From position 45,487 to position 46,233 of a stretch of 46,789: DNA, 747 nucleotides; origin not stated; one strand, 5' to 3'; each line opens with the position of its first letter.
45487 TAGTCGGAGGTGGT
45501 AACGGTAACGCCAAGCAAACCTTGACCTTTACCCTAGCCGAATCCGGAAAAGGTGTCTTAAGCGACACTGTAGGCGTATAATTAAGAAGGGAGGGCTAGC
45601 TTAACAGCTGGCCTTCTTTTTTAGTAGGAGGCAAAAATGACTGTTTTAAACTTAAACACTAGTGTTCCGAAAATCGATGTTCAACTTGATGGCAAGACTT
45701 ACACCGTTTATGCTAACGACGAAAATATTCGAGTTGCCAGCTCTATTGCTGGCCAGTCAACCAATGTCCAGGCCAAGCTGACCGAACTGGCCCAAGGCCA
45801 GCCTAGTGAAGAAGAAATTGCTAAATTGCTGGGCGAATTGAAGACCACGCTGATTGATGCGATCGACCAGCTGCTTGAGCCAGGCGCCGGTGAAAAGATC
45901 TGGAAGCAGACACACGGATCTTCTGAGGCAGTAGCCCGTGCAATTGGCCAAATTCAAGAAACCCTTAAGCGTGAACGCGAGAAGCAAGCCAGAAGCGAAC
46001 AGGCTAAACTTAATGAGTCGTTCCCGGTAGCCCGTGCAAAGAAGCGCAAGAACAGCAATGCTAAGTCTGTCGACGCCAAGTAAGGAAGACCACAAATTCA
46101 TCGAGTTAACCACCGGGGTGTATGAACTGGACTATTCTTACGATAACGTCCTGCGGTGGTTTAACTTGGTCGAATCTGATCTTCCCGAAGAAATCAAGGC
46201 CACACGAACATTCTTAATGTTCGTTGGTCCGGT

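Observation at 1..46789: Perfect 12.4-kb inverted duplication of the packaging-head-tail-shaft module around a 22-kb unique core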

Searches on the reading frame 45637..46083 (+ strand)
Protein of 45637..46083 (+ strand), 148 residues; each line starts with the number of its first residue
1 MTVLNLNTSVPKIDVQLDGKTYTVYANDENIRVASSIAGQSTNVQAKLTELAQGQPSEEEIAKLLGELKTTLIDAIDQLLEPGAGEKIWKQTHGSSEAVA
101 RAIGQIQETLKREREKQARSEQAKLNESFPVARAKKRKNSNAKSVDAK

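Call 19: find_encoding_contigs(protein=window:45637-46083:+, flank=10000, max_places=10)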
Protein window:45637-46083:+ (148 aa): 13 contigs read that carry it; 2 places shown.
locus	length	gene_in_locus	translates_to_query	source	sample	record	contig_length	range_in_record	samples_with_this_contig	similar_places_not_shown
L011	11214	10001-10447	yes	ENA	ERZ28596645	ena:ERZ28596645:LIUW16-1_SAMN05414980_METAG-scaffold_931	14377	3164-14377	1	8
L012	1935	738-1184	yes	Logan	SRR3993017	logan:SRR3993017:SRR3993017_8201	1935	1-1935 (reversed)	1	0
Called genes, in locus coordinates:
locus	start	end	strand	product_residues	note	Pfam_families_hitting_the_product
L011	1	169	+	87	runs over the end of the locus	-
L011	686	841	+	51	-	-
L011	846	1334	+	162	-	-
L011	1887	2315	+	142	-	PF03592:Terminase_2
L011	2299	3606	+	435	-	PF04466:Terminase_3, PF17288:Terminase_3C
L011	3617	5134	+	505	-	PF05133:SPP1_portal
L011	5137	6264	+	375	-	PF06152:Phage_min_cap2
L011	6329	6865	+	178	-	PF06810:Phage_scaffold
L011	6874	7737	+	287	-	-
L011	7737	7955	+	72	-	-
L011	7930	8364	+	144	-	-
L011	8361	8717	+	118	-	PF10665:Minor_capsid_1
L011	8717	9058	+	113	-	PF11114:Minor_capsid_2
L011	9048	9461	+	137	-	-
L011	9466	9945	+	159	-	-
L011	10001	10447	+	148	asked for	-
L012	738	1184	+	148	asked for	-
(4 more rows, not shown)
